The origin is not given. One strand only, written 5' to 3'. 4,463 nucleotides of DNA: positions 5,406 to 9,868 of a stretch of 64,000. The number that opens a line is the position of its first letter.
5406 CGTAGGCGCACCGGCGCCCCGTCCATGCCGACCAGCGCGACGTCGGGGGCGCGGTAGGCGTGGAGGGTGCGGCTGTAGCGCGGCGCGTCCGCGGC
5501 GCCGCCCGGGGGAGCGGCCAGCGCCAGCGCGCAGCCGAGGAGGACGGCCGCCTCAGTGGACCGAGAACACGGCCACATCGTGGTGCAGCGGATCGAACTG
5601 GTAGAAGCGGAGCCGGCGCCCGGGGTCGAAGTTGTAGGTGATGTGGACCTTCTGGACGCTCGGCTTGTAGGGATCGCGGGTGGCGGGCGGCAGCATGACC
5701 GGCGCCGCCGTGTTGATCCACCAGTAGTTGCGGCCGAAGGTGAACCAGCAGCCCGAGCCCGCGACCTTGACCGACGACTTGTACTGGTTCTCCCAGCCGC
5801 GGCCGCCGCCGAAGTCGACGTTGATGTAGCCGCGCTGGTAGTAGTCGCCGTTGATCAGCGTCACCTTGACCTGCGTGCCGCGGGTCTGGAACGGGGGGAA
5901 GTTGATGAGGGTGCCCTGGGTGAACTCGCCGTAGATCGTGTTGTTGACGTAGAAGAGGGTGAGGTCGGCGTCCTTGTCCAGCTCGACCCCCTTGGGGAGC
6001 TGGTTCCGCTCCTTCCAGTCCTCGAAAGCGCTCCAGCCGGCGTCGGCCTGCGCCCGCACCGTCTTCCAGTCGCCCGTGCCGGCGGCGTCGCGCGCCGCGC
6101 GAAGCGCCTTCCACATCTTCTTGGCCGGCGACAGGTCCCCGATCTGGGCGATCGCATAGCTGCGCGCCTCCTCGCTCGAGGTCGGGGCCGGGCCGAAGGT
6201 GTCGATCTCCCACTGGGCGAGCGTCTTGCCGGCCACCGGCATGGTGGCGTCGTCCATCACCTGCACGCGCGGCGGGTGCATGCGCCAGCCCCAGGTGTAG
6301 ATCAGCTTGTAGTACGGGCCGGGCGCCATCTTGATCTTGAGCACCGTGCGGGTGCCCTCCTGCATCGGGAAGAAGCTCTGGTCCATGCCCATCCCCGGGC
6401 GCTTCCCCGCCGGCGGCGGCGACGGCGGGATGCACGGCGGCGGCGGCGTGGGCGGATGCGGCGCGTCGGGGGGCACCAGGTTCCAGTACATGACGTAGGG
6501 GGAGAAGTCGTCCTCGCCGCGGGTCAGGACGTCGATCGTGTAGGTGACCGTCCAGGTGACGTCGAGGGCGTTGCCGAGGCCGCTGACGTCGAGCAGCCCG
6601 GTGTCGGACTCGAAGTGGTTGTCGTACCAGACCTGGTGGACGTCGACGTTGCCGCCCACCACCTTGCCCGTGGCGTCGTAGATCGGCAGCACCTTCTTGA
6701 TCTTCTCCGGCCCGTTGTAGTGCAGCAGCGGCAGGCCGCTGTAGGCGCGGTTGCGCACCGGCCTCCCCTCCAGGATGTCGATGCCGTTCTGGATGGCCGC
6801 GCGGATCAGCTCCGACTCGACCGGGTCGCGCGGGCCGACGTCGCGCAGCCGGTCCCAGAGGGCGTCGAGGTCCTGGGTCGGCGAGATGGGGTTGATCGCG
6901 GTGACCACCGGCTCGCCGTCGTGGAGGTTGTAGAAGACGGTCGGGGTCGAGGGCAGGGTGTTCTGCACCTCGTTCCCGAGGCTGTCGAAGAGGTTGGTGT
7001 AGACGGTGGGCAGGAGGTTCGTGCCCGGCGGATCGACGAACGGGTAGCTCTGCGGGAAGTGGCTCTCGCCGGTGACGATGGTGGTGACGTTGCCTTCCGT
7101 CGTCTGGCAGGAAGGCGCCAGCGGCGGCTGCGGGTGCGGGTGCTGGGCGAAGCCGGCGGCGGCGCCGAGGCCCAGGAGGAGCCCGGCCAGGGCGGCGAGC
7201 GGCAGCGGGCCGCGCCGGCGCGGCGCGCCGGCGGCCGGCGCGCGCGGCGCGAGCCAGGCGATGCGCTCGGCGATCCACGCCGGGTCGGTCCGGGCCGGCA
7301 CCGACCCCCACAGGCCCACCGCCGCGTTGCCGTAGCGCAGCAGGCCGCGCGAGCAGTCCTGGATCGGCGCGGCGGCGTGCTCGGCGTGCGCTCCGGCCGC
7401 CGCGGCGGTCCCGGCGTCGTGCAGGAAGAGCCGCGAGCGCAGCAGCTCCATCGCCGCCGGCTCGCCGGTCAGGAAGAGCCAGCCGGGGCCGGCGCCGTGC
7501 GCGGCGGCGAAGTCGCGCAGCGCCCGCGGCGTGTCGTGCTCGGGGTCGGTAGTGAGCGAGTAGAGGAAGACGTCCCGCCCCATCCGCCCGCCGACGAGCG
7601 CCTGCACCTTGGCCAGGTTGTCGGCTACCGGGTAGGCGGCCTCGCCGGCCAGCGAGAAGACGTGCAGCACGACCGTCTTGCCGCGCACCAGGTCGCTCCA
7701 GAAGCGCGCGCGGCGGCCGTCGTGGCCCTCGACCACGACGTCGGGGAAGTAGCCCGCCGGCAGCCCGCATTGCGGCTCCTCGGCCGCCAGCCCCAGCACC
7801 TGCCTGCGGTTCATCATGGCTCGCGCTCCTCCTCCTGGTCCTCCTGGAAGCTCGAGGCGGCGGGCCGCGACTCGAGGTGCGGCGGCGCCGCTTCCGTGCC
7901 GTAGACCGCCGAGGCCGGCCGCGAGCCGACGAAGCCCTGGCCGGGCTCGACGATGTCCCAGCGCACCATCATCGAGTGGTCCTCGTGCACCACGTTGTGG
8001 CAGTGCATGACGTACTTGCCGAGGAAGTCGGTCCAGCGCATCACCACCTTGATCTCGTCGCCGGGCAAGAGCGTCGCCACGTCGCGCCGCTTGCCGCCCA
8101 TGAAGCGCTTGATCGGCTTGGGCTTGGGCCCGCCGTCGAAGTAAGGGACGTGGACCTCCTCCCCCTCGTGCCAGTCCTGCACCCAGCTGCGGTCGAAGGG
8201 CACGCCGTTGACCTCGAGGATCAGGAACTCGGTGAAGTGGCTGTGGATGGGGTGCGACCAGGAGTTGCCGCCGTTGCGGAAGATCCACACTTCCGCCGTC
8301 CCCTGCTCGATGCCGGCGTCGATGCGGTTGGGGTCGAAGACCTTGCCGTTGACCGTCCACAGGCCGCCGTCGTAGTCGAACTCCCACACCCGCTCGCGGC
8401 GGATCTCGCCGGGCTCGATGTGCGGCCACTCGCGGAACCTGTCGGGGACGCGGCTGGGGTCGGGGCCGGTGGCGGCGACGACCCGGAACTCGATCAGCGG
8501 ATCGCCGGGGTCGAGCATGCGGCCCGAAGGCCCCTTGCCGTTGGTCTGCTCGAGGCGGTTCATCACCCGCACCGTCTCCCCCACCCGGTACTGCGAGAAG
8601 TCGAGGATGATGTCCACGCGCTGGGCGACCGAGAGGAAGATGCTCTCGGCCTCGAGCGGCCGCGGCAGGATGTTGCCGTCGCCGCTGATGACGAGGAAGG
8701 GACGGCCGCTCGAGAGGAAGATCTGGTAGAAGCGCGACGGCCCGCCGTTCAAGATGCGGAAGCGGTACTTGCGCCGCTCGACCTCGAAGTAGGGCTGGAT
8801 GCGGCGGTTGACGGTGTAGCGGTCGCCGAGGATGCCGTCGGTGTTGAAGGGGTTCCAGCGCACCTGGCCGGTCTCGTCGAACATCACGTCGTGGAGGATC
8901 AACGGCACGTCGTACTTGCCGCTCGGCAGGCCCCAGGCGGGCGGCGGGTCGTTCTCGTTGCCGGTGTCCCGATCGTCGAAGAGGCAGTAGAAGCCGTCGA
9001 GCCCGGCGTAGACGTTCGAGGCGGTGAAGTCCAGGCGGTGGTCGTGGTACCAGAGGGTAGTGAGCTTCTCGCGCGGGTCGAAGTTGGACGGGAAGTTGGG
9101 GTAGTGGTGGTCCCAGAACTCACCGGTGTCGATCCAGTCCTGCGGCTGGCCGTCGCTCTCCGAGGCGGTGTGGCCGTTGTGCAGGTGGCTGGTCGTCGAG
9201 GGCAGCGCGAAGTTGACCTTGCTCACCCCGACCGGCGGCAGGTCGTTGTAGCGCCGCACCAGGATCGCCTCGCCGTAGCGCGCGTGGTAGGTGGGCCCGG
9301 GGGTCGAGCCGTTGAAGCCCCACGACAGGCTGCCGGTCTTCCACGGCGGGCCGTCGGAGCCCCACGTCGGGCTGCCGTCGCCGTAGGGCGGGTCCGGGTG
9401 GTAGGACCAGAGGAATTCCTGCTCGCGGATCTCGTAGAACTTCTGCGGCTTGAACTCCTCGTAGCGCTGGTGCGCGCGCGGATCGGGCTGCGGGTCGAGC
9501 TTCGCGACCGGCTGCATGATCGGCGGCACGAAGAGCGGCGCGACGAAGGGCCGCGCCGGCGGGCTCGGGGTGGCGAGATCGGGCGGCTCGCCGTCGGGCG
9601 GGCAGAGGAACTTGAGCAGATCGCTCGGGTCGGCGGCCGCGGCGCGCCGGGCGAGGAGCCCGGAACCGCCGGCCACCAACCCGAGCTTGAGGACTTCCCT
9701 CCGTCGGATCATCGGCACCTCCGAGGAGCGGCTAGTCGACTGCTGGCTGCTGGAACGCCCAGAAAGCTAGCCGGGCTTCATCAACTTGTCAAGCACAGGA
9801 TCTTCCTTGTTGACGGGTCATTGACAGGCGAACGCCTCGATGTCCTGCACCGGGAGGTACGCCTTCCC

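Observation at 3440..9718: Copper operon: Tat multicopper oxidase followed by two atypical SCO-domain fusion proteins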

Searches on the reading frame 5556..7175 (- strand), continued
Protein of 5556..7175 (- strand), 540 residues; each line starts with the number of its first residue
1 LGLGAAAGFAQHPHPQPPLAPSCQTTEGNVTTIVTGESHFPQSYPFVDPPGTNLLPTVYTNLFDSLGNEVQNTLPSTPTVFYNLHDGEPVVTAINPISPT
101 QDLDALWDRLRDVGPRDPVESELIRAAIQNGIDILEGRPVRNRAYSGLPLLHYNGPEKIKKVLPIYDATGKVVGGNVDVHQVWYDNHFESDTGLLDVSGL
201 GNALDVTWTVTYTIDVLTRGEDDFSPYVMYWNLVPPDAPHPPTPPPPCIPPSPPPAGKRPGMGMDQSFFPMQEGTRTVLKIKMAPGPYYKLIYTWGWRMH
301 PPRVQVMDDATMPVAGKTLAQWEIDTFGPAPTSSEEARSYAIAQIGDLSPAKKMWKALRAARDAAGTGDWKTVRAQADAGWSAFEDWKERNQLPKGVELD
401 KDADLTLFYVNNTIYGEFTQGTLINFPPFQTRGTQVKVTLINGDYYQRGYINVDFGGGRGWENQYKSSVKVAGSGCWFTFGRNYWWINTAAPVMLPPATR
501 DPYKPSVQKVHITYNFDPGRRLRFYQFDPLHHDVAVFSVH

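Call 85: list_cluster_members(proteins=[P0268, P0270, P0272, P0277, P0278, P0257, P0279, P0265, P0274, P0262])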
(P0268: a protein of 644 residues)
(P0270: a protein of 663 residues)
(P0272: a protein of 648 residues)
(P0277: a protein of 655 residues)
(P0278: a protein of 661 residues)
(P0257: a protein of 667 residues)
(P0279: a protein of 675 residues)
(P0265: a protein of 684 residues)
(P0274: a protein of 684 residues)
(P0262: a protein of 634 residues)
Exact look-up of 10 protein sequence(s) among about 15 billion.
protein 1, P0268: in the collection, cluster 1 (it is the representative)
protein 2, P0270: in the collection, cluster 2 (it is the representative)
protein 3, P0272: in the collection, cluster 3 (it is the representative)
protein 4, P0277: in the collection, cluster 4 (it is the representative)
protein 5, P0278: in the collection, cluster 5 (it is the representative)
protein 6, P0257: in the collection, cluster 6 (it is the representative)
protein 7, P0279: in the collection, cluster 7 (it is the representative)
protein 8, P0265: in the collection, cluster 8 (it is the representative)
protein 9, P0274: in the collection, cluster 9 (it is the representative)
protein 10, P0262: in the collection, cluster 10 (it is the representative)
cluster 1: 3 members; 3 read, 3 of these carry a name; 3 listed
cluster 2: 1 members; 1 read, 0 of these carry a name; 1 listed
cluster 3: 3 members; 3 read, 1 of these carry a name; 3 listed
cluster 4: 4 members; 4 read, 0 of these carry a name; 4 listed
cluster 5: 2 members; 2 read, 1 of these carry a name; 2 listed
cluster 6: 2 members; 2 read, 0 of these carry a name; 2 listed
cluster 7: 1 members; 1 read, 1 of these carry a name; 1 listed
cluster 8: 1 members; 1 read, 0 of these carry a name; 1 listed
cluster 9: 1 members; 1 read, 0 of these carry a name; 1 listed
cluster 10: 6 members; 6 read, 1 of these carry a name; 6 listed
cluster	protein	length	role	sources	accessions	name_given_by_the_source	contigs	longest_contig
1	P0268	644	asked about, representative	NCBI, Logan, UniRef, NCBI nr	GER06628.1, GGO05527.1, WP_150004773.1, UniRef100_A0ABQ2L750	hypothetical protein GCM10007972_03040 [Iodidimonas muriae] | Uncharacterized protein n=1 Tax=Iodidimonas muriae TaxID=261467 RepID=A0ABQ2L750_9PROT | hypothetical protein [Iodidimonas muriae]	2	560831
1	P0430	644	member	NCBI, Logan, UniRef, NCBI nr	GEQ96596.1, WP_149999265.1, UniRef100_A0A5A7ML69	hypothetical protein JCM17844_02330 [Iodidimonas gelatinilytica] | Uncharacterized protein n=1 Tax=Iodidimonas gelatinilytica TaxID=1236966 ... | hypothetical protein [Iodidimonas gelatinilytica]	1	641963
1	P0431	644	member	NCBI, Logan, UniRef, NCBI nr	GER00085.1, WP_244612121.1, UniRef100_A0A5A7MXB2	hypothetical protein JCM17845_07080 [Iodidimonas gelatinilytica] | Uncharacterized protein n=1 Tax=Iodidimonas gelatinilytica TaxID=1236966 ... | hypothetical protein [Iodidimonas gelatinilytica]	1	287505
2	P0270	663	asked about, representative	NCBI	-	-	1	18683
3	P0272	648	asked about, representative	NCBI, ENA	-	-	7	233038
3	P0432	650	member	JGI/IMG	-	hypothetical protein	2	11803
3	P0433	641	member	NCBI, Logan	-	-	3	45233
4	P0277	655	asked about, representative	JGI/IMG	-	-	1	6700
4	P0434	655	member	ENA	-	-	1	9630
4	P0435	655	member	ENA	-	-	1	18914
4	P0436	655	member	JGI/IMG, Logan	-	-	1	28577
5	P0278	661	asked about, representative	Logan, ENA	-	-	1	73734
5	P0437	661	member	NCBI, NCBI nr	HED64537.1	MAG TPA: hypothetical protein ENJ09_03175 [Planctomycetes bacterium] | hypothetical protein [Planctomycetota bacterium]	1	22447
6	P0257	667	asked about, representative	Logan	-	-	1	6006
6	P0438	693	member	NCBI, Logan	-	-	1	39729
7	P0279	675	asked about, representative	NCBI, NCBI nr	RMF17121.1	MAG: hypothetical protein D6757_01700 [Alphaproteobacteria bacterium]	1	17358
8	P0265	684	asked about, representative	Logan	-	-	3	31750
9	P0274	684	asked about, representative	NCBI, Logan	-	-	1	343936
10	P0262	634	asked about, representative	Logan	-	-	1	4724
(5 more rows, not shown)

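Call 86: find_encoding_contigs(protein=P0268, flank=10000, max_places=2)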
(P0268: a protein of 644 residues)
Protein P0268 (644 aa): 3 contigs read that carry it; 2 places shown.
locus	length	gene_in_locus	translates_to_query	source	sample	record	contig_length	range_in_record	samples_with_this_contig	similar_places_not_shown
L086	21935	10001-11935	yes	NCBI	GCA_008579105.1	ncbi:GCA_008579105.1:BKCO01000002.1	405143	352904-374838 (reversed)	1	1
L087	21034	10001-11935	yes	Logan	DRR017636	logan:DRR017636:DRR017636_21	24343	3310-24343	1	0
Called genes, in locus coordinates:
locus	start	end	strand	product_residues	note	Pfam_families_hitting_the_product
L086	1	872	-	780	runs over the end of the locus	PF21305:type_II_gspD_N0, PF03958:Secretin_N, PF00263:Secretin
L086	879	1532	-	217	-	PF28060:XpsN (weak)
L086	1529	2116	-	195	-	PF10741:T2SSM_b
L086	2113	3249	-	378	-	PF05137:PilN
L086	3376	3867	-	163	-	PF07963:N_methyl, PF12019:GspH (weak)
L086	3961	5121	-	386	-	PF28597:T2SSF_N, PF00482:T2SSF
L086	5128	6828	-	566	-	PF05157:MshEN, PF00437:T2SSE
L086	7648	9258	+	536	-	PF07731:Cu-oxidase_2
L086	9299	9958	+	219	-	PF02630:SCO1-SenC (weak)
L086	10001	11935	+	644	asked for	-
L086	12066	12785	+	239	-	PF02630:SCO1-SenC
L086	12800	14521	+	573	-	PF00034:Cytochrom_C (faint)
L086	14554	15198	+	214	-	PF02630:SCO1-SenC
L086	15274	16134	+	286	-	PF03466:LysR_substrate (weak), PF12849:PBP_like_2, PF13531:SBP_bac_11, PF12727:PBP_like (weak)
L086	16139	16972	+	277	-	PF00528:BPD_transp_1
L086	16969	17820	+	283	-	PF00528:BPD_transp_1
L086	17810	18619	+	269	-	PF00005:ABC_tran, PF02463:SMC_N (faint), PF13304:AAA_21 (weak)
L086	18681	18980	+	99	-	PF12840:HTH_20, PF01022:HTH_5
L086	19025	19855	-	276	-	PF01048:PNP_UDP_1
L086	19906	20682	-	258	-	PF00392:GntR, PF07729:FCD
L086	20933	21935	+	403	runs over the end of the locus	PF01676:Metalloenzyme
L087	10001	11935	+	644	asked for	-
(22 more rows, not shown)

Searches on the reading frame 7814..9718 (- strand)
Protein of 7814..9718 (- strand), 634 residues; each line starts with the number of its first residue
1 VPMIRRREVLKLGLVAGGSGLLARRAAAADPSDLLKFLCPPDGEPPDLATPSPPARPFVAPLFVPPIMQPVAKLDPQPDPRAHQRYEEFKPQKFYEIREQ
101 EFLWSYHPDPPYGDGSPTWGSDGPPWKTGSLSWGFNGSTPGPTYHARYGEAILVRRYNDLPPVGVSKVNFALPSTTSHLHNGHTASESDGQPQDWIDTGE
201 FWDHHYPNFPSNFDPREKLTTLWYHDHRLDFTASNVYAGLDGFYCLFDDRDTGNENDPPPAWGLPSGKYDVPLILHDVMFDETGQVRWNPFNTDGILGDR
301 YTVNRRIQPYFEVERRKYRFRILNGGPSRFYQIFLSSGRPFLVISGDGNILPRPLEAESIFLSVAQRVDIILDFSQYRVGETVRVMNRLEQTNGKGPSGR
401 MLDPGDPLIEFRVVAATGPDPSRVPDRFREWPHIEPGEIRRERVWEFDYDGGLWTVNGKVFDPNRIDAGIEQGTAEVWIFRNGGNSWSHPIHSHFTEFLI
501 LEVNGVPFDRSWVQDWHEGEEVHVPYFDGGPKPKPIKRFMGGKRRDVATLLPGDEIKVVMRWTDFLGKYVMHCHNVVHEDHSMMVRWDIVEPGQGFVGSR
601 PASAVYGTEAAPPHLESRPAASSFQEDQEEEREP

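Call 6: search_protein_families(library=pfam, proteins=[window:7814-9718:-], max_evalue=0.01)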
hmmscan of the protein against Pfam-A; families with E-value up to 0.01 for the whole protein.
window:7814-9718:- (634 aa): 3 families
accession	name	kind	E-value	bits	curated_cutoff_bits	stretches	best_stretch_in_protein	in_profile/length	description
PF07731.20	Cu-oxidase_2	-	4.2e-15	56.1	20.4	1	444-588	12-132/137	Multicopper oxidase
PF07732.21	Cu-oxidase_3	-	1.4e-06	28.8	21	1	132-246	17-114/119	Multicopper oxidase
PF00394.28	Cu-oxidase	-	1.5e-06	28.8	21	1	315-378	65-125/157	Multicopper oxidase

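Call 7: search_protein_families(library=ncbifam, proteins=[window:7814-9718:-], max_evalue=0.01)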
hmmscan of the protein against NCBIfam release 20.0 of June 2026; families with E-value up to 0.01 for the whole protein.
window:7814-9718:- (634 aa): 3 families
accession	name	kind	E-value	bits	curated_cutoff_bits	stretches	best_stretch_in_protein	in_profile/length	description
NF008205.1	PRK10965.1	equivalog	2.8e-44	151.8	525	2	130-438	65-345/529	multicopper oxidase CueO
NF045554.1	AmiPhnlOxPhsA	equivalog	1.2e-40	139.7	950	2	171-425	110-373/581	O-aminophenol oxidase PhsA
NF008135.0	PRK10883.1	equivalog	1.2e-32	113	581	1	216-513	133-422/471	cell division protein FtsP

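Call 36: search_solved_structures(query=window:7814-9718:-, max_evalue=1e-10)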
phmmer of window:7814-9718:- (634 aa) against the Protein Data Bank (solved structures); distinct sequences matched with E-value up to 1e-10: 66 (the best 60 are shown).
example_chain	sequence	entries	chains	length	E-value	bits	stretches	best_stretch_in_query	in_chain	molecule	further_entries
7z5p_A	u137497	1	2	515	1.4e-55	192.1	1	132-591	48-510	Copper oxidase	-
8z59_A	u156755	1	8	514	1.4e-54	188.7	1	174-512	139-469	Bilirubin oxidase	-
2wsd_A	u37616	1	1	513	2.6e-54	187.8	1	132-592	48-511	SPORE COAT PROTEIN A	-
1gsk_A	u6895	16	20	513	4e-54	187.2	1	132-592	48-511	SPORE COAT PROTEIN A | COTA LACCASE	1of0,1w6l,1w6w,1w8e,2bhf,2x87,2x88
8rtq_AAA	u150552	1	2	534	4.5e-54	187.1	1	133-595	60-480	Bilirubin oxidase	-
6iqz_A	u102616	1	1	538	6.5e-54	186.5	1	133-595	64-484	Bilirubin oxidase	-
8rtr_AAA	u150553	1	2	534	6.9e-54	186.5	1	133-595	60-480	Bilirubin oxidase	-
2xll_A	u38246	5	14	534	7.5e-54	186.4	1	133-595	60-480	BILIRUBIN OXIDASE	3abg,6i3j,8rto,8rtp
4akq_A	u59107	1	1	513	1.2e-53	185.7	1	132-592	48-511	SPORE COAT PROTEIN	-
4a67_A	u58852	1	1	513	1.3e-53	185.6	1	132-592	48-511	SPORE COAT PROTEIN A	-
4a68_A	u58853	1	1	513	1.8e-53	185.1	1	132-592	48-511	SPORE COAT PROTEIN A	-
6iqx_A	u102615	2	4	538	2.4e-53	184.7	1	133-595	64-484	Bilirubin oxidase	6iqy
4akp_A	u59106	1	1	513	2.5e-53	184.6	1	132-592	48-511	SPORE COAT PROTEIN A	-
4a66_A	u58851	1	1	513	3.8e-53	184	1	132-592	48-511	SPORE COAT PROTEIN A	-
4ako_A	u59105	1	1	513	4.5e-53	183.8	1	132-592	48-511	SPORE COAT PROTEIN A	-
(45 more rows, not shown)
